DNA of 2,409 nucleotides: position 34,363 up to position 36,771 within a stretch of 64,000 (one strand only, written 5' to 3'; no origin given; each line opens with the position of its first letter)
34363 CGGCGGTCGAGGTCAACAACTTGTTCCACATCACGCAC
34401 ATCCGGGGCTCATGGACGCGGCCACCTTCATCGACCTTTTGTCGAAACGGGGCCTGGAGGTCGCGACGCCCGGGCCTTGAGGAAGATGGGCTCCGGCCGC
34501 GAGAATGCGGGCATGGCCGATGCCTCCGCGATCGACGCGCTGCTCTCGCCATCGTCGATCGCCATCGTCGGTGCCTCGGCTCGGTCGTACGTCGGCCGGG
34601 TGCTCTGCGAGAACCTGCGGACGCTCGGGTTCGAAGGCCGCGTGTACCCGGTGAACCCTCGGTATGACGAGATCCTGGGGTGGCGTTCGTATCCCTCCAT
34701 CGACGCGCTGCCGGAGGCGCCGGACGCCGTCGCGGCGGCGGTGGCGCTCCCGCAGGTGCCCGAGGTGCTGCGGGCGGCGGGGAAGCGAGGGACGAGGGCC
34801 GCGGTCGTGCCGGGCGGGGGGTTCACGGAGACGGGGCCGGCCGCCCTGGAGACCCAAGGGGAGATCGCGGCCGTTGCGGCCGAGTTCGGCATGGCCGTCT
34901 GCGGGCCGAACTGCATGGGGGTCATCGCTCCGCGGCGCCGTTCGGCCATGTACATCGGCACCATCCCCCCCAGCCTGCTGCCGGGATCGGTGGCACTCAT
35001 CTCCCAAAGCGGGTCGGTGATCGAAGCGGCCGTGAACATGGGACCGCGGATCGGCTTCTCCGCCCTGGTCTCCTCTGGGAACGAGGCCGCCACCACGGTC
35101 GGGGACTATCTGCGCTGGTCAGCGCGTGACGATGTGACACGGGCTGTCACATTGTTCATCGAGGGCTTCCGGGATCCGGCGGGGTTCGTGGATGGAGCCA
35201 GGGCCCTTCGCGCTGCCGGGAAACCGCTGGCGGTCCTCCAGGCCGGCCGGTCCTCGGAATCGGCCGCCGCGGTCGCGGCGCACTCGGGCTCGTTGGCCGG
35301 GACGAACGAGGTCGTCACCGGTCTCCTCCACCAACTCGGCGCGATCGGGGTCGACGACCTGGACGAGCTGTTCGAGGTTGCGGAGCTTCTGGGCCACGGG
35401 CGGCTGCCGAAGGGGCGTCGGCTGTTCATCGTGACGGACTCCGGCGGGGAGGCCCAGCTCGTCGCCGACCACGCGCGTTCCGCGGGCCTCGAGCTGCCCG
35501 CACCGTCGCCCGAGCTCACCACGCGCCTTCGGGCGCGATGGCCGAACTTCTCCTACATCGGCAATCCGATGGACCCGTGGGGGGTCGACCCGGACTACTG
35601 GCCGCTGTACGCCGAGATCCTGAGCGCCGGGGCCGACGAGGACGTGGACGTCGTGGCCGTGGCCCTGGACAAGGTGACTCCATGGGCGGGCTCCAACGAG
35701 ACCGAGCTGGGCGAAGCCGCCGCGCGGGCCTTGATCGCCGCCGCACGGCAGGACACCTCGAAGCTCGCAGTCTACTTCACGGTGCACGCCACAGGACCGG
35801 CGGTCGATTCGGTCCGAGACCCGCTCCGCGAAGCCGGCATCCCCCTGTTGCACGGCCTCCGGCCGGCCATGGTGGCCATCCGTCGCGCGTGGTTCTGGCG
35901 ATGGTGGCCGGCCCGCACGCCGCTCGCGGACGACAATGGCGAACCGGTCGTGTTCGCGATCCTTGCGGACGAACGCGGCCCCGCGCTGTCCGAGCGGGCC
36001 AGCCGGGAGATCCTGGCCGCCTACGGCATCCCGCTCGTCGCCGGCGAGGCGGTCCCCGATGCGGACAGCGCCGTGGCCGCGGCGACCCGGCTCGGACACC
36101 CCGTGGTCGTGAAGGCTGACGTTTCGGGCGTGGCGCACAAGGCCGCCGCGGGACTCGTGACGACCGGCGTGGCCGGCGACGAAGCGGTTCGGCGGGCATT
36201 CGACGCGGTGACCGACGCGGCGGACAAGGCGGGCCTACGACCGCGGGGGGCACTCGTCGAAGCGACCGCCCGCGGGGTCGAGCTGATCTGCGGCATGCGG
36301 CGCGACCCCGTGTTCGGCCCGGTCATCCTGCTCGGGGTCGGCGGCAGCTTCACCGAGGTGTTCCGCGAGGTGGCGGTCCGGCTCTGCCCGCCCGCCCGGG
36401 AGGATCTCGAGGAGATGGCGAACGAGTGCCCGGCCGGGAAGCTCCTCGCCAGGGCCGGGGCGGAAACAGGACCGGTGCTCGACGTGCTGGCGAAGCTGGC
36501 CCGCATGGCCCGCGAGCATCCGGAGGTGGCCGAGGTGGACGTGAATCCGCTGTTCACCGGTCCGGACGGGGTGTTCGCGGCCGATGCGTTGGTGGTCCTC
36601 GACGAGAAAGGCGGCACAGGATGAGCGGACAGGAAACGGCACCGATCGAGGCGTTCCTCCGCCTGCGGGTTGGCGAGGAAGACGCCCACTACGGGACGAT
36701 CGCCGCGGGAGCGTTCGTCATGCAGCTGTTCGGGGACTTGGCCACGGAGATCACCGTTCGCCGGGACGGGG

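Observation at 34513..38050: Candidate new pathway: ADP-forming acyl-CoA synthetase + Kal-like ammonia-lyase + ureohydrolase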

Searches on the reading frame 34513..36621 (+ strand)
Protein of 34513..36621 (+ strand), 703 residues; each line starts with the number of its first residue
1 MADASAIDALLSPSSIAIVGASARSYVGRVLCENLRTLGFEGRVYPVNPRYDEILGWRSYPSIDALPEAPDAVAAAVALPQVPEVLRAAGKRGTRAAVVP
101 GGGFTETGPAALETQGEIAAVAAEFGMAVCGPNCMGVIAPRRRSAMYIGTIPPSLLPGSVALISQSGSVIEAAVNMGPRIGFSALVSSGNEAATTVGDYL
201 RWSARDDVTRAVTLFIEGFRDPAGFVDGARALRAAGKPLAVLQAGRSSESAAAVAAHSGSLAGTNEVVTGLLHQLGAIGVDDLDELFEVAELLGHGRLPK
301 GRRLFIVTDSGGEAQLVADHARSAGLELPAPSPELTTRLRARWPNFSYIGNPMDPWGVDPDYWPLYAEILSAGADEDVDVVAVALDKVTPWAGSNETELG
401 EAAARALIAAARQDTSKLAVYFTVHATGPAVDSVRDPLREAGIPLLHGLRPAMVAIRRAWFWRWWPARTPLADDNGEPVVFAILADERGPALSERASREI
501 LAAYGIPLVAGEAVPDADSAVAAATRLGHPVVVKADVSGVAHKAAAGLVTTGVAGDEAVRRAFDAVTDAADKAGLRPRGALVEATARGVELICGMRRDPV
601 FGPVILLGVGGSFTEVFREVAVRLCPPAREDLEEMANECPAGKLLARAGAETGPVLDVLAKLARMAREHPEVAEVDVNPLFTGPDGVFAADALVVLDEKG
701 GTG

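Call 5: search_protein_families(library=pfam, proteins=[window:34513-36621:+], max_evalue=0.001)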
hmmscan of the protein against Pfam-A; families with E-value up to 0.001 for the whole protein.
window:34513-36621:+ (703 aa): 4 families
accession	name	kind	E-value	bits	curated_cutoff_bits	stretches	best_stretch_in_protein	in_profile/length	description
PF13549.11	ATP-grasp_5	-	9.1e-52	176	27.6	1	487-696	5-221/221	ATP-grasp domain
PF13607.11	Succ_CoA_lig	-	2.3e-38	131.5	27.4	1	157-293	1-138/138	Succinyl-CoA ligase like flavodoxin domain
PF13380.12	CoA_binding_2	-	9.4e-22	78.1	22.8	1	15-138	2-114/116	CoA binding domain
PF02629.25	CoA_binding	-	0.00019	22.5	22.3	1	13-98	3-92/97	CoA binding domain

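Call 6: search_protein_families(library=ncbifam, proteins=[window:34513-36621:+], max_evalue=0.001)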
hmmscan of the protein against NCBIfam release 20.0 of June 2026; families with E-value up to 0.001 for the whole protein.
window:34513-36621:+ (703 aa): 8 families
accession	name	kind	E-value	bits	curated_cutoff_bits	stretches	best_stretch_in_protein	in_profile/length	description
NF045492.1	HydPropCoALig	equivalog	1.4e-96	324.4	1300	2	3-455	244-689/700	3-hydroxypropionate--CoA ligase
NF045494.1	AcCoALig_Archglob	equivalog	1.7e-95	320.8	1200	2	6-386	217-596/665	acetate--CoA ligase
TIGR02717.1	AcCoA-syn-alpha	equivalog_domain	1.6e-93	313.8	567.15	1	8-457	2-441/447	acetate--CoA ligase alpha subunit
NF045493.1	HydDutCoALig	equivalog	2.3e-87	294.2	1300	1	9-681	5-681/698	4-hydroxybutyrate--CoA ligase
NF001913.0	PRK00696.1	equivalog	4.6e-07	29.2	370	1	493-548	4-60/388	ADP-forming succinate--CoA ligase subunit beta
NF004230.0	PRK05678.1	equivalog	1.6e-06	27.6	336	1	117-217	107-209/291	succinate--CoA ligase subunit alpha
TIGR01019.1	sucCoAalpha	subfamily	1.5e-05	24.5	353.2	1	117-215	105-205/286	succinate--CoA ligase subunit alpha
NF010623.0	PRK14016.1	subfamily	5.1e-05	21.6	877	1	496-570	217-286/871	cyanophycin synthetase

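Call 39: search_solved_structures(query=window:34513-36621:+, max_evalue=1e-10, show_alignments=1)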
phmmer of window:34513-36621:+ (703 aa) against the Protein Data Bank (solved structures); distinct sequences matched with E-value up to 1e-10: 10.
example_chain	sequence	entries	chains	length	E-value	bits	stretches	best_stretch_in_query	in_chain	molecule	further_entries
7cm9_A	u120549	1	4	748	2.6e-87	297.2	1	14-694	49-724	DMSP lyase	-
9y43_A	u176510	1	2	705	1.9e-82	281.1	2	7-357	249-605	3-hydroxypropionate--CoA ligase [ADP-forming]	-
8wzu_A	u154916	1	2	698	9.3e-80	272.2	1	9-682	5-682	4-hydroxybutyrate--CoA ligase [ADP-forming]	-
4xyl_A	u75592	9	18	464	7.9e-57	196.5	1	7-384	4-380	alpha subunit of Acyl-CoA synthetase (NDP forming) | Acyl-CoA synthetase (NDP forming) | alpha subunit of acetyl-CoA synthetase (NDP forming)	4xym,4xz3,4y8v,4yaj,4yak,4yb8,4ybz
9it0_A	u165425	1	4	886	2.2e-53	185.1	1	6-691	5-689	Protein acetyltransferase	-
9isq_A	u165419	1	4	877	3.3e-52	181.2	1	7-691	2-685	Protein acetyltransferase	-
2csu_A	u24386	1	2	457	3.8e-51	177.7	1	7-445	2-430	457aa long hypothetical protein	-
4xyl_B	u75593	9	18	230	6.9e-32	114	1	486-696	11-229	beta subunit of Acyl-CoA synthetase (NDP forming) | Uncharacterized protein | beta subunit of acetyl-CoA synthetase (NDP forming)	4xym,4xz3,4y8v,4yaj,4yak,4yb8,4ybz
1wr2_A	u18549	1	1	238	1.7e-24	89.6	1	488-697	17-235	hypothetical protein PH1789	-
9isb_A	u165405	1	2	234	4.3e-12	48.6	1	490-691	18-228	Protein acetyltransferase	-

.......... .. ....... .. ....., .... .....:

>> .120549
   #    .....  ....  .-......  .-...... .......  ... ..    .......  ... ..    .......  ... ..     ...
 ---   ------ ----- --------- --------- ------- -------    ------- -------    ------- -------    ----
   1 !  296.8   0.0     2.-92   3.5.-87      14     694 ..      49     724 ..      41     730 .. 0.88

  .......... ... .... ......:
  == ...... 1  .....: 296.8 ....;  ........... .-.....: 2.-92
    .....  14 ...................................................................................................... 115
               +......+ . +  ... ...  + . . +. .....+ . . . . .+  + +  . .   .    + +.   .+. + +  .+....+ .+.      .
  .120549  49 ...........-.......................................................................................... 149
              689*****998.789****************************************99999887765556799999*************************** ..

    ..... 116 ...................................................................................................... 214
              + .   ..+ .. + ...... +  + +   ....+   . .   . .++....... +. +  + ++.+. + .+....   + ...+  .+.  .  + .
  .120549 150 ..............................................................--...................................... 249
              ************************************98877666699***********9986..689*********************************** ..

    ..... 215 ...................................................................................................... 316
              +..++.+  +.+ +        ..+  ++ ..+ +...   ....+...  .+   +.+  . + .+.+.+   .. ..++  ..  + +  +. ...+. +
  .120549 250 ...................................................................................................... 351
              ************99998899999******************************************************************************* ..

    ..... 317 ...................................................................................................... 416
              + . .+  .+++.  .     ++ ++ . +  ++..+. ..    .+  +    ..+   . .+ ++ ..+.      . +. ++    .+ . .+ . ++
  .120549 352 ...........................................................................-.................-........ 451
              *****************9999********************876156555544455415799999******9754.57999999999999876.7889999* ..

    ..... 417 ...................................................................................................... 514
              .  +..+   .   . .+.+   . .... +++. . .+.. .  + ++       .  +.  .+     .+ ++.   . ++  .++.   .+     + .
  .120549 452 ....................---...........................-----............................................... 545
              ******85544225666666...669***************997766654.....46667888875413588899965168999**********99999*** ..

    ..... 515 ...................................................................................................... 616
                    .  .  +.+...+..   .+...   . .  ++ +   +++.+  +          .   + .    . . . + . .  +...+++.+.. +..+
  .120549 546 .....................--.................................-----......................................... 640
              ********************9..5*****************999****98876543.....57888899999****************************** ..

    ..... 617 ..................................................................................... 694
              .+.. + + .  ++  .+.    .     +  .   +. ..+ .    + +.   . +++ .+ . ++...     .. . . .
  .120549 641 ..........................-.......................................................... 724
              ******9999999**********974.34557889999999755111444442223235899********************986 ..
